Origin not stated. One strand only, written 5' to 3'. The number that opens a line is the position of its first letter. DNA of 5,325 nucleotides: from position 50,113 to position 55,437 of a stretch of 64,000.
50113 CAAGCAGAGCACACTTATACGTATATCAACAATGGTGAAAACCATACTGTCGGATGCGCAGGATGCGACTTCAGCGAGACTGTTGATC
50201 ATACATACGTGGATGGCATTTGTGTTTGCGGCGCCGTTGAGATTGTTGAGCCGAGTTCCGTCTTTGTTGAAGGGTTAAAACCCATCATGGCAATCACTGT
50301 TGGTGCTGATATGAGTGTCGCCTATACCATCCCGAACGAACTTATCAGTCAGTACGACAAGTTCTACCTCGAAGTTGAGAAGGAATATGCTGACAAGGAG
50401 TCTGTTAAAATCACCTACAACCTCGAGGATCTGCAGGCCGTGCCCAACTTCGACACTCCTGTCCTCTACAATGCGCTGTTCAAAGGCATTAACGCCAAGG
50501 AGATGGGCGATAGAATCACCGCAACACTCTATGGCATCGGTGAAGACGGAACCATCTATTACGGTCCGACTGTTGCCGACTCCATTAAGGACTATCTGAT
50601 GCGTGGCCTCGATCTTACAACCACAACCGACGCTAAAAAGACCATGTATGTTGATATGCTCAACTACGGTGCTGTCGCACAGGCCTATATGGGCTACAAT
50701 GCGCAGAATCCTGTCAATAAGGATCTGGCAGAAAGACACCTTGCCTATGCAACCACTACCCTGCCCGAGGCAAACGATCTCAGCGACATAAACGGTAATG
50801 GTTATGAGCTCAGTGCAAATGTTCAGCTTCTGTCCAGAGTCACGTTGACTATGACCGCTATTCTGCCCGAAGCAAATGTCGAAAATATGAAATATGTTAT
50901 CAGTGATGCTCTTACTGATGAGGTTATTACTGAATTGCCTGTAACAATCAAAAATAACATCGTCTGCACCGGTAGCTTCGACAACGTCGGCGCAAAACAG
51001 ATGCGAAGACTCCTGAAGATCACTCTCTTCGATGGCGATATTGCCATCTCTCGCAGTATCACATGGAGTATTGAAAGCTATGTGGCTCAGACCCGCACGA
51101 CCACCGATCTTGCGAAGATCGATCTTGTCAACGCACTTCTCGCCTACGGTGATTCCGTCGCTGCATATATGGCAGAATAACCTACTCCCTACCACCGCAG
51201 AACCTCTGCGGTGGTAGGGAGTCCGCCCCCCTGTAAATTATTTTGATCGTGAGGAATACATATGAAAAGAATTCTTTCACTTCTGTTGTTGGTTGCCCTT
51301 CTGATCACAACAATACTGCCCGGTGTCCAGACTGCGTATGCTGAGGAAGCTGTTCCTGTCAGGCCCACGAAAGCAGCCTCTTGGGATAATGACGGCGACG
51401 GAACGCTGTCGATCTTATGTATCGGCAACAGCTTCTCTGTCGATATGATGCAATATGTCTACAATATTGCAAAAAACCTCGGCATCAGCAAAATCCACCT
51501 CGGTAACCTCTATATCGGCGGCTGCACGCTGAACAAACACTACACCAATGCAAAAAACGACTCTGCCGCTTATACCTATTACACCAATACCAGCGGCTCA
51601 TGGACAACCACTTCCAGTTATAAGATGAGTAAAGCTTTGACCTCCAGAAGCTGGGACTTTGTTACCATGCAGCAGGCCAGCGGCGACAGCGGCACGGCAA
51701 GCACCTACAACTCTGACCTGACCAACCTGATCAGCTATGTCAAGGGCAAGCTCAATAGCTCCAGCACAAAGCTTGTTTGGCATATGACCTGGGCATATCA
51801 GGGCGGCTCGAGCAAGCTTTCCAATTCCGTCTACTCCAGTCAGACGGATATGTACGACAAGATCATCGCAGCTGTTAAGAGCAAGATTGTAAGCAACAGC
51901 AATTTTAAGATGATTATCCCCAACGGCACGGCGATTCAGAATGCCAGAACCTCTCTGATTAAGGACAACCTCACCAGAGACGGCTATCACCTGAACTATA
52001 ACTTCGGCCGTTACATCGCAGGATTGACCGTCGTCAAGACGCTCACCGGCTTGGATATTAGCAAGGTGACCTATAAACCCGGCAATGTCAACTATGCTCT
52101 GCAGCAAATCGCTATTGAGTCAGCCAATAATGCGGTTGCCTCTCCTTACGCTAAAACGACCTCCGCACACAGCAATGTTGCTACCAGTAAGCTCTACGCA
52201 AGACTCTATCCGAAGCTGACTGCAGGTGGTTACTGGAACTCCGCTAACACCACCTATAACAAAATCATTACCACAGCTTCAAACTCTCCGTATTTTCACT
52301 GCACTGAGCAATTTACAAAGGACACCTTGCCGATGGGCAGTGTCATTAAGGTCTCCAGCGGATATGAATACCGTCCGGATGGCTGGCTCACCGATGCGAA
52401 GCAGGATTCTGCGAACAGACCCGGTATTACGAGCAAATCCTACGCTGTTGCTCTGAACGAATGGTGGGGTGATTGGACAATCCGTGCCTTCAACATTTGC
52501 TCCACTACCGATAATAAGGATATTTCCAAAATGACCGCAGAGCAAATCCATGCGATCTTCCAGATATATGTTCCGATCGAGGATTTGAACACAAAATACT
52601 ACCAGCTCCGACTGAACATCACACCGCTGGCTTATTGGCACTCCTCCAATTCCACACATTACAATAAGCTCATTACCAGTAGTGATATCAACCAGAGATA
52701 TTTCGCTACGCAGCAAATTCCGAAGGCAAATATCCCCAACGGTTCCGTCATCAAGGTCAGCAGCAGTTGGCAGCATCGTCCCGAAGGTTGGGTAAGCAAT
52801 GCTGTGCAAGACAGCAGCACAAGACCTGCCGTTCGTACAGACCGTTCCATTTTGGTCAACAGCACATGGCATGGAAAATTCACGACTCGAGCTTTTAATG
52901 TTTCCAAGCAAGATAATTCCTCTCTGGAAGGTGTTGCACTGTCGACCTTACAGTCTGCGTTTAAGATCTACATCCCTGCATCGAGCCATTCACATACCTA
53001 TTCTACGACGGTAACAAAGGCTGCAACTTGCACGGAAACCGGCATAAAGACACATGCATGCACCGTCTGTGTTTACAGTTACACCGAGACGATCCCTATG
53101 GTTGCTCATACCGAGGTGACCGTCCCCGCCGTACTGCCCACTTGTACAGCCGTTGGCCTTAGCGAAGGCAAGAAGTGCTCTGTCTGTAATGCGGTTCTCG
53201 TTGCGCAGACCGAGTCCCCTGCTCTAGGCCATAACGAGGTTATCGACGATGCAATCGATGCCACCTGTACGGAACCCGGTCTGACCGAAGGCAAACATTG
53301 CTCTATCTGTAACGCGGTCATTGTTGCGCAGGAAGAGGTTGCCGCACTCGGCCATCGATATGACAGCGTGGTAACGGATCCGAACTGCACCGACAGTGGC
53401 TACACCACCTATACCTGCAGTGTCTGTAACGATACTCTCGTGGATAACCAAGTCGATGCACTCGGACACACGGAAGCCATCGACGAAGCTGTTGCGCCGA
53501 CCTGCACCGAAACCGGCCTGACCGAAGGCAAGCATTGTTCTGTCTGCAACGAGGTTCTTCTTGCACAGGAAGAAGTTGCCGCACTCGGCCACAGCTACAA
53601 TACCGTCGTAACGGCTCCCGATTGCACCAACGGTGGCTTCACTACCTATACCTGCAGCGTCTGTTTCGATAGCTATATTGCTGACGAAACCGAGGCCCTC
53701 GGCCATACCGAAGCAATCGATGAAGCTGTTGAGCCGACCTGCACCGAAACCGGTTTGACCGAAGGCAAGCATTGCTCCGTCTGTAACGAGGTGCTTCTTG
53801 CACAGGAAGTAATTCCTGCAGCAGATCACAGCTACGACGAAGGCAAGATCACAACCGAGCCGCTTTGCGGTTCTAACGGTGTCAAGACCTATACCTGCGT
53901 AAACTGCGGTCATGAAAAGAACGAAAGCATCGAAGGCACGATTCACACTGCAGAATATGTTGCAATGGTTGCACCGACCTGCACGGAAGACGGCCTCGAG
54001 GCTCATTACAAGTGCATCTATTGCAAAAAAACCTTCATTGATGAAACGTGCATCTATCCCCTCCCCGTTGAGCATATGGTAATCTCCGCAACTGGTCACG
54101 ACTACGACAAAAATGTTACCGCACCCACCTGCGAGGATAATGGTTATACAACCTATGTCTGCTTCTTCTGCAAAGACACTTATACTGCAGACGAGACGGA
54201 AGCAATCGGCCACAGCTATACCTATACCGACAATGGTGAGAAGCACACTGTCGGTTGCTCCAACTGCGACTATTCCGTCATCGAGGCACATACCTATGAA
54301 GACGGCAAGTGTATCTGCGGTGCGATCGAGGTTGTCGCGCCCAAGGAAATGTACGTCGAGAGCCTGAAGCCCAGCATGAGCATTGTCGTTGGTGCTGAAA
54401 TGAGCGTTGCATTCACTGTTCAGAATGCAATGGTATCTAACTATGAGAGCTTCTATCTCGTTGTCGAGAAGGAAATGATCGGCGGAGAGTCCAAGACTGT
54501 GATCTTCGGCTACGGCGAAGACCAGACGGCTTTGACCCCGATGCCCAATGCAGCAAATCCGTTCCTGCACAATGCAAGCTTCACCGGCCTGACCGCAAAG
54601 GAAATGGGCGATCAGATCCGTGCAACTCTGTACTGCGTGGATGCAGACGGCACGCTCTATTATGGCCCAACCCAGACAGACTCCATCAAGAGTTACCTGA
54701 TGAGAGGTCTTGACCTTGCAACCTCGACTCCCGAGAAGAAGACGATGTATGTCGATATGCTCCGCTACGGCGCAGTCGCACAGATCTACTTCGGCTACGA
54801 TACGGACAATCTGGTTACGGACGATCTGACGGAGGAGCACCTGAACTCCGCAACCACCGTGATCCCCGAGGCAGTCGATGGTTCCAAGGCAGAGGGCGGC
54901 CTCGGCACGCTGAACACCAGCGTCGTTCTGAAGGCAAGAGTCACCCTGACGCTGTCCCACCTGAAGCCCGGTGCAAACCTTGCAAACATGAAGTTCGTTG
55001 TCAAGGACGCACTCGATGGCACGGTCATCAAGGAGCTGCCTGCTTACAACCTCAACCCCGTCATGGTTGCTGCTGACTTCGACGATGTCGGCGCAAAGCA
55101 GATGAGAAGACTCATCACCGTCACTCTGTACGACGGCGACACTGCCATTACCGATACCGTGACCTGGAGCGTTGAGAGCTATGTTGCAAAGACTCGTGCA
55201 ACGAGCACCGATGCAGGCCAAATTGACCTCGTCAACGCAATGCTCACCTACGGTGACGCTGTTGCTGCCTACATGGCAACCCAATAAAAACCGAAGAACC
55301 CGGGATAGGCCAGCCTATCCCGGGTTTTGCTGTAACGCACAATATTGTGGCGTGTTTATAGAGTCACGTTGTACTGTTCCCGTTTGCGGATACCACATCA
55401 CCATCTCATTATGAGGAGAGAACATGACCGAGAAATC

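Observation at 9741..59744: Candidate undescribed surface-display system: seven giant secreted enzymes/adhesins share one ~300-aa C-terminal module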

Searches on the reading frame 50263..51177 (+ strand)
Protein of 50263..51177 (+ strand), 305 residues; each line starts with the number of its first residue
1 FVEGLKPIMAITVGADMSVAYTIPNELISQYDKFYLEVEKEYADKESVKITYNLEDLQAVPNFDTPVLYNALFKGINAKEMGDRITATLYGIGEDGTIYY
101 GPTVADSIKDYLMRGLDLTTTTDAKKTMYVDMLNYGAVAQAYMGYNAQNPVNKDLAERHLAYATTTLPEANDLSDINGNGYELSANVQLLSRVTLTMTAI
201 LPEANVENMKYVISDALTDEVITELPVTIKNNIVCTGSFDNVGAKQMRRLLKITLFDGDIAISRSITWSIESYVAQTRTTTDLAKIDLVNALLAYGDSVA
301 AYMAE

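Call 8: search_protein_families(library=ncbifam, proteins=[window:50263-51177:+], max_evalue=1)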
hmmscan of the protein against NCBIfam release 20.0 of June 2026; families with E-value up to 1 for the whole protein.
window:50263-51177:+ (305 aa): 0 families

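Call 9: search_protein_families(library=pfam, proteins=[window:50263-51177:+], max_evalue=10)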
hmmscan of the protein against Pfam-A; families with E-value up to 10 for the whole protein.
window:50263-51177:+ (305 aa): 0 families

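Call 79: search_protein_families(library=phrogs, proteins=[window:50263-51177:+], max_evalue=0.01)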
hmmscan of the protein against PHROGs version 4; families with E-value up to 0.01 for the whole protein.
window:50263-51177:+ (305 aa): 1 family
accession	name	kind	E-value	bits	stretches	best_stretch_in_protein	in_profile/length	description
phrog_24561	-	unknown function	0.0074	17.2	0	122-161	7-46/50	-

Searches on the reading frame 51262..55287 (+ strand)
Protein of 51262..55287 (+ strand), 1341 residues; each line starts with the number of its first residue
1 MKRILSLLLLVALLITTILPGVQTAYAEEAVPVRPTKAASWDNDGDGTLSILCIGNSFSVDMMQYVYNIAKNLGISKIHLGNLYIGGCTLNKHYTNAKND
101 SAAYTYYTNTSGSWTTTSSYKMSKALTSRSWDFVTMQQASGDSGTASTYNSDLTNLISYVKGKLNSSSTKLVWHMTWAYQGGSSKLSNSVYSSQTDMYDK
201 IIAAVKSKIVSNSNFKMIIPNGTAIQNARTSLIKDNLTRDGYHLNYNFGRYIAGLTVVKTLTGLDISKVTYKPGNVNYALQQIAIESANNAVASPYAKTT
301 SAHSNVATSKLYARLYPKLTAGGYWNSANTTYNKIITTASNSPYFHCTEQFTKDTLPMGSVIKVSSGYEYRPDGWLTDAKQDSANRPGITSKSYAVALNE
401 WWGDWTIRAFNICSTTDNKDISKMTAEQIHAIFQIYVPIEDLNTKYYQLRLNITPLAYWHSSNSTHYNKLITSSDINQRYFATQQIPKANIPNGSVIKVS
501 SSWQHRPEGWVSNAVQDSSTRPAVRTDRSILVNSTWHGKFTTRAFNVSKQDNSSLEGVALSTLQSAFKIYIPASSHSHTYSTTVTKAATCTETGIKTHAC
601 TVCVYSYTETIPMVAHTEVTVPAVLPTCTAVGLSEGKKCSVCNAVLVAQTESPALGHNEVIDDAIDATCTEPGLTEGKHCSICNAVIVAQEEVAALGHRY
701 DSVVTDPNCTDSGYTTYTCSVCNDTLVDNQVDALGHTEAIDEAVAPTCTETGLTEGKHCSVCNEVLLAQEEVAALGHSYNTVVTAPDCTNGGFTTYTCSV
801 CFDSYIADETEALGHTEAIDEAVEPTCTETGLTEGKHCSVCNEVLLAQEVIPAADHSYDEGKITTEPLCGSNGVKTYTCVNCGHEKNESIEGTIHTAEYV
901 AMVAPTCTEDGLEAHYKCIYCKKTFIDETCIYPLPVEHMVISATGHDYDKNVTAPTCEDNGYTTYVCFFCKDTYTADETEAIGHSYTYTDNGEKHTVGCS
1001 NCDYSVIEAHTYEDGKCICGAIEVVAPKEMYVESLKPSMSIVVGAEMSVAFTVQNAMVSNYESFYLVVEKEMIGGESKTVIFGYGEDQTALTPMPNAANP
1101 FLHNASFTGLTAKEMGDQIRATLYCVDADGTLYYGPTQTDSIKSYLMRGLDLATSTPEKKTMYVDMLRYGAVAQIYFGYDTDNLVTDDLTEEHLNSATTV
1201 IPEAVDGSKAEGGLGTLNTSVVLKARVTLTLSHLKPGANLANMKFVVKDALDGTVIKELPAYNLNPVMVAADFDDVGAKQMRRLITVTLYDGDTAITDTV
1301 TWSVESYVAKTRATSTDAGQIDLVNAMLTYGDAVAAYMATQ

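Call 5: search_protein_families(library=pfam, proteins=[window:51262-55287:+], max_evalue=0.01)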
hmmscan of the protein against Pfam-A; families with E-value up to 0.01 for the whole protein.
window:51262-55287:+ (1341 aa): 1 family
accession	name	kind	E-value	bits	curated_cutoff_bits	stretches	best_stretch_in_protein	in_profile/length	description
PF16227.11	DUF4886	-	2.4e-75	253.1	26.7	1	51-291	2-242/242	Domain of unknown function (DUF4886)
